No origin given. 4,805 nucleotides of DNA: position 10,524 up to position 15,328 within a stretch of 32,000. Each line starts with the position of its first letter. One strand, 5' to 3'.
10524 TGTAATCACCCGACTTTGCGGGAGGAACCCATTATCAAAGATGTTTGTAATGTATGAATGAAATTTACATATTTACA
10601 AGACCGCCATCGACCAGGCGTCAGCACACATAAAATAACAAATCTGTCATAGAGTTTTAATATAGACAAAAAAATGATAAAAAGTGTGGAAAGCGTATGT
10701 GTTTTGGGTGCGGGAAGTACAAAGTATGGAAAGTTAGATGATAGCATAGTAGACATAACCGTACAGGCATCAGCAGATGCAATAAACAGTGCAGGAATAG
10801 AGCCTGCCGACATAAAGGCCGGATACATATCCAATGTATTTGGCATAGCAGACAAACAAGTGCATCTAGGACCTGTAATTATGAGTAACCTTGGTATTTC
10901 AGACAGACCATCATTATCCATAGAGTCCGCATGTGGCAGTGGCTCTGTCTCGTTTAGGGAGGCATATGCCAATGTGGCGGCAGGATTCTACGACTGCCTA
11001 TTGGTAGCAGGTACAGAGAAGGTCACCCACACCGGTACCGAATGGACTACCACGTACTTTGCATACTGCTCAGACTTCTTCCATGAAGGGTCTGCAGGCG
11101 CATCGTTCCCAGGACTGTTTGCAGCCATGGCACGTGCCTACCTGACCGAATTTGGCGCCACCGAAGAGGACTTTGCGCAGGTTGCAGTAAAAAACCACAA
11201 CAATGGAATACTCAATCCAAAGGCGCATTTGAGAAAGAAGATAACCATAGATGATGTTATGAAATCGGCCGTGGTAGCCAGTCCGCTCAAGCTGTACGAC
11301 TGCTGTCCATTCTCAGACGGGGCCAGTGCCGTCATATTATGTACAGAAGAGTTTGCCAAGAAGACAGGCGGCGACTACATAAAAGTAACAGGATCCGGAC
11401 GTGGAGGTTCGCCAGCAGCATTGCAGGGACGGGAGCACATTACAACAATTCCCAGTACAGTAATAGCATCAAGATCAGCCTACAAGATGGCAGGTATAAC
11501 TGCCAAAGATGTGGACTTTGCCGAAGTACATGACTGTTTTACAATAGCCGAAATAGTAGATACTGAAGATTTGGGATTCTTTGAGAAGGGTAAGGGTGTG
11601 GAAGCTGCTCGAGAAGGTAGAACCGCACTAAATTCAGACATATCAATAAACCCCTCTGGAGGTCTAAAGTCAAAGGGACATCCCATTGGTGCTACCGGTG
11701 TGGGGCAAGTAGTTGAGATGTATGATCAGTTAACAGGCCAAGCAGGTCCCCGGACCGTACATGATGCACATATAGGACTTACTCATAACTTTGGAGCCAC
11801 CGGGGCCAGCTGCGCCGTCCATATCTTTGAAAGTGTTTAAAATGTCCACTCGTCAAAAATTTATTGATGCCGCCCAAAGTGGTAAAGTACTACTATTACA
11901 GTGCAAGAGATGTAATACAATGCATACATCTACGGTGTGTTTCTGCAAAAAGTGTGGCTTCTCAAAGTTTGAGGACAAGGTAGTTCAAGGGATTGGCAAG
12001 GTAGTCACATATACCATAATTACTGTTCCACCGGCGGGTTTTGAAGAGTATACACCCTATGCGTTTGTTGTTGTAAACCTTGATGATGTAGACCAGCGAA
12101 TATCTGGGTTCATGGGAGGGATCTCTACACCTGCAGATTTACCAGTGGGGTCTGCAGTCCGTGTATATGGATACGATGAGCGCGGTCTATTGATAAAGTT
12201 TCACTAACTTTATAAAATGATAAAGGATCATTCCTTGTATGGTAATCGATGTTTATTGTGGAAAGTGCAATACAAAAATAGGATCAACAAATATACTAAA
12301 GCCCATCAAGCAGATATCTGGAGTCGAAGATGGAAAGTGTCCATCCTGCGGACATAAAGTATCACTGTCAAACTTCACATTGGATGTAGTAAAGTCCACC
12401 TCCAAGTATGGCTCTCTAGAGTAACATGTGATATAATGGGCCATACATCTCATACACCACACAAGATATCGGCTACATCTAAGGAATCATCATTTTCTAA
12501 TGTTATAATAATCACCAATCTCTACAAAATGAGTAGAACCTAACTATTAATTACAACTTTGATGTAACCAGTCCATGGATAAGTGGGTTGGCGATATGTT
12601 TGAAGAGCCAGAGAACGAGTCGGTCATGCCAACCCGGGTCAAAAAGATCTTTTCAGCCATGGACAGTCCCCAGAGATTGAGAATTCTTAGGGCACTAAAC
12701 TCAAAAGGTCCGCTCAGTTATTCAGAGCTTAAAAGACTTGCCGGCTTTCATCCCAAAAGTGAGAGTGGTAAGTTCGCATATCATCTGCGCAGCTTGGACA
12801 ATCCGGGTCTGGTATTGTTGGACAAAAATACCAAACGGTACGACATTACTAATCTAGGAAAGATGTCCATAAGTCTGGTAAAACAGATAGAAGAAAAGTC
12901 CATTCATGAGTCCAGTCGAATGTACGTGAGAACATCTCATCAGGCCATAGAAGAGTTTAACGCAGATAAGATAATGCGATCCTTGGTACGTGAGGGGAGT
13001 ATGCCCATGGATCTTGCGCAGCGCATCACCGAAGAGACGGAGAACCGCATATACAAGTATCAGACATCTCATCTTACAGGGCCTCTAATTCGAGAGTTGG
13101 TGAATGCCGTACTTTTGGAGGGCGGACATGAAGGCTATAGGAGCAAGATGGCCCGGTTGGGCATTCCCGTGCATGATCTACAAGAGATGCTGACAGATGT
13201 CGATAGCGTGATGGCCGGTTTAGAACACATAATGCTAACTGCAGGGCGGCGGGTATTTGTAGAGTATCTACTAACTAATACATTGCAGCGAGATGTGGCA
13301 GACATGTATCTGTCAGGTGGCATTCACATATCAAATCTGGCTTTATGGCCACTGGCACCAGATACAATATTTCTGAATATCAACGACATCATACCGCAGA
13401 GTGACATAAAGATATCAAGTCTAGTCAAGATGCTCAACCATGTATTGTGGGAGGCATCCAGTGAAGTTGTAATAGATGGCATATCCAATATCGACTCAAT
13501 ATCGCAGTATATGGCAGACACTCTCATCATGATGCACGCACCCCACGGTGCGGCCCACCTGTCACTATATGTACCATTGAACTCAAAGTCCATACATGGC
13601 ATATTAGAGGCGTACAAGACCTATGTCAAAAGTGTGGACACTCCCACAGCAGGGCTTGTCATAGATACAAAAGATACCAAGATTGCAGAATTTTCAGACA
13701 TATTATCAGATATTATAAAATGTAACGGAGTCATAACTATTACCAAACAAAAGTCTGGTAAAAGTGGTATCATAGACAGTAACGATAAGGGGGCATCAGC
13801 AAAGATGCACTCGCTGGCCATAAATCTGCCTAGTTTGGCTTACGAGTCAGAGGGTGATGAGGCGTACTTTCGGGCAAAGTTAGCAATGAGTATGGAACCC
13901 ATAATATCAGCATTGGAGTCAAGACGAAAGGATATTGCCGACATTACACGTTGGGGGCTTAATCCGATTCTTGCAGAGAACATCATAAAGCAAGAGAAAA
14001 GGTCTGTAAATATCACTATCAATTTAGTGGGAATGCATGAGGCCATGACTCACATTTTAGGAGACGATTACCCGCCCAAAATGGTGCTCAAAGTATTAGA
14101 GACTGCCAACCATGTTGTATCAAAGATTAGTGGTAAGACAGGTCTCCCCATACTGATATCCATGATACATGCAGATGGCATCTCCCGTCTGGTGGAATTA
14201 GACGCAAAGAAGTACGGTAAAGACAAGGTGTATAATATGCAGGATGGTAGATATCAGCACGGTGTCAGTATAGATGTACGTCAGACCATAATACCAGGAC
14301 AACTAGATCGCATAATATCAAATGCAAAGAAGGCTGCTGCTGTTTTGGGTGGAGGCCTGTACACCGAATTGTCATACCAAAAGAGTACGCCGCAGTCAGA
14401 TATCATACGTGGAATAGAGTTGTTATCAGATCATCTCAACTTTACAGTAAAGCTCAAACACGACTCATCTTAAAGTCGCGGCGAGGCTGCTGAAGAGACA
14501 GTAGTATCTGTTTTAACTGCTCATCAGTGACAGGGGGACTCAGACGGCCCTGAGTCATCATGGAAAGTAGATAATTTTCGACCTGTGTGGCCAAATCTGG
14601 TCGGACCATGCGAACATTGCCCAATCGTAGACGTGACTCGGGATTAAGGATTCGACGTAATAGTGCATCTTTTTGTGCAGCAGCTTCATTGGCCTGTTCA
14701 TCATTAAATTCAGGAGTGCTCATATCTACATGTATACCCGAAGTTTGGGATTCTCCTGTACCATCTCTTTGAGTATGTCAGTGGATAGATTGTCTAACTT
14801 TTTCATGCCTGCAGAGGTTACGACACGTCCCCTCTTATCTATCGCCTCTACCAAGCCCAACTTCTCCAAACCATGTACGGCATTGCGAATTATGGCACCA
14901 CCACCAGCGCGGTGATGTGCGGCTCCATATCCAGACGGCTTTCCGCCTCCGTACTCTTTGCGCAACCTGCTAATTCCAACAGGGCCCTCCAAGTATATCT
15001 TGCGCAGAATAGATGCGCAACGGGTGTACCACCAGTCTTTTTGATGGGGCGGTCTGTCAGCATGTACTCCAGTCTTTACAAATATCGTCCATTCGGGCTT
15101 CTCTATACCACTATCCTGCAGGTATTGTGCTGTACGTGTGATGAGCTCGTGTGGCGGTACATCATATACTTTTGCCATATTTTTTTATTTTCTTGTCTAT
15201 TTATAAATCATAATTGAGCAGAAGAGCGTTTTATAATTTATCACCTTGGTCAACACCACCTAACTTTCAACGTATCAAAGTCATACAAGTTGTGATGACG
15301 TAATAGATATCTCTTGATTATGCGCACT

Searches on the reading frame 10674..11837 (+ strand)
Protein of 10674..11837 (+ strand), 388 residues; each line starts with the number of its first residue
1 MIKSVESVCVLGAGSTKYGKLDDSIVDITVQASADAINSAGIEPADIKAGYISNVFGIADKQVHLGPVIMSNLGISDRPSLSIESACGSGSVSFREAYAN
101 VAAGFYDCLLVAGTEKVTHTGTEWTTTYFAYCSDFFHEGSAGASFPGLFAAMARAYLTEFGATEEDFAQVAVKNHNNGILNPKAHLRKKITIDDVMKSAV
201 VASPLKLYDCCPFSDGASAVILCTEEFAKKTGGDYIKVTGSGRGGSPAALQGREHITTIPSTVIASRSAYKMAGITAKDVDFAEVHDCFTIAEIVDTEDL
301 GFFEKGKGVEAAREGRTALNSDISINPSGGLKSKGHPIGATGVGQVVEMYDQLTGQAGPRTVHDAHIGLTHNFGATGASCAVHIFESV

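Call 6: search_protein_families(library=ncbifam, proteins=[window:10674-11837:+], max_evalue=0.01)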
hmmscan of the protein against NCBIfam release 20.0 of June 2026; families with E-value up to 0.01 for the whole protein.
window:10674-11837:+ (388 aa): 52 families (the best 25 are shown)
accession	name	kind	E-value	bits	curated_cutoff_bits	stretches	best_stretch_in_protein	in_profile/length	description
NF004720.0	PRK06064.1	subfamily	7.1e-135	449.7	420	1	6-387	2-387/389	thiolase domain-containing protein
NF053570.1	AcCoTHIOL_METTL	equivalog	2e-118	395.6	600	1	7-386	3-382/385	acetyl-CoA acetyltransferase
NF004810.0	PRK06157.1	equivalog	1.8e-93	313.8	403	1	6-382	7-390/400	acetyl-CoA acetyltransferase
NF009228.0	PRK12578.1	subfamily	2.2e-84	283.3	485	1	7-385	4-385/387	thiolase domain-containing protein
NF005704.0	PRK07516.1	subfamily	3.5e-84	283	412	1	7-387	3-387/389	thiolase domain-containing protein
NF006102.0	PRK08256.1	subfamily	3.6e-71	240.3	436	1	6-386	3-391/394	lipid-transfer protein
NF004715.0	PRK06059.1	equivalog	2.5e-70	237.5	424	1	5-382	3-395/399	lipid-transfer protein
NF004982.0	PRK06365.1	equivalog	1.3e-66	225.4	695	2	4-243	14-255/430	thiolase domain-containing protein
NF053628.1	BnzsclthlBbsBGT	equivalog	1.5e-60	205.1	750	1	7-375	6-370/389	benzoylsuccinyl-CoA thiolase subunit BbsB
NF004936.0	PRK06289.1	equivalog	1.3e-59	202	375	1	10-384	7-400/405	acetyl-CoA acetyltransferase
NF006180.0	PRK08313.1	subfamily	1.9e-58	198.1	514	1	6-378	4-375/389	thiolase domain-containing protein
NF004811.0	PRK06158.1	subfamily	1.2e-53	182.5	421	1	8-385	10-378/384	acetyl-CoA acetyltransferase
NF004721.0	PRK06065.1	equivalog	2.7e-53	181.2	455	1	5-376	9-382/393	thiolase domain-containing protein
NF006010.0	PRK08142.1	subfamily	2.3e-45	155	462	1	21-376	21-373/388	thiolase domain-containing protein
NF004722.0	PRK06066.1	equivalog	2.8e-41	141.8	516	1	93-372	91-369/385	thiolase domain-containing protein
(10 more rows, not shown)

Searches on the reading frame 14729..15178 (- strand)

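Call 88: search_protein_families(library=pfam, proteins=[window:14729-15178:-], max_evalue=0.001)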
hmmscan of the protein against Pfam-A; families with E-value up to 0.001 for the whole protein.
window:14729-15178:- (150 aa): 1 family
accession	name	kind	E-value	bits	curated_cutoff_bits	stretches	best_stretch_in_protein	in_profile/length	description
PF01090.25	Ribosomal_S19e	-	1.3e-49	167.8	29.4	1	3-138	1-137/137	Ribosomal protein S19e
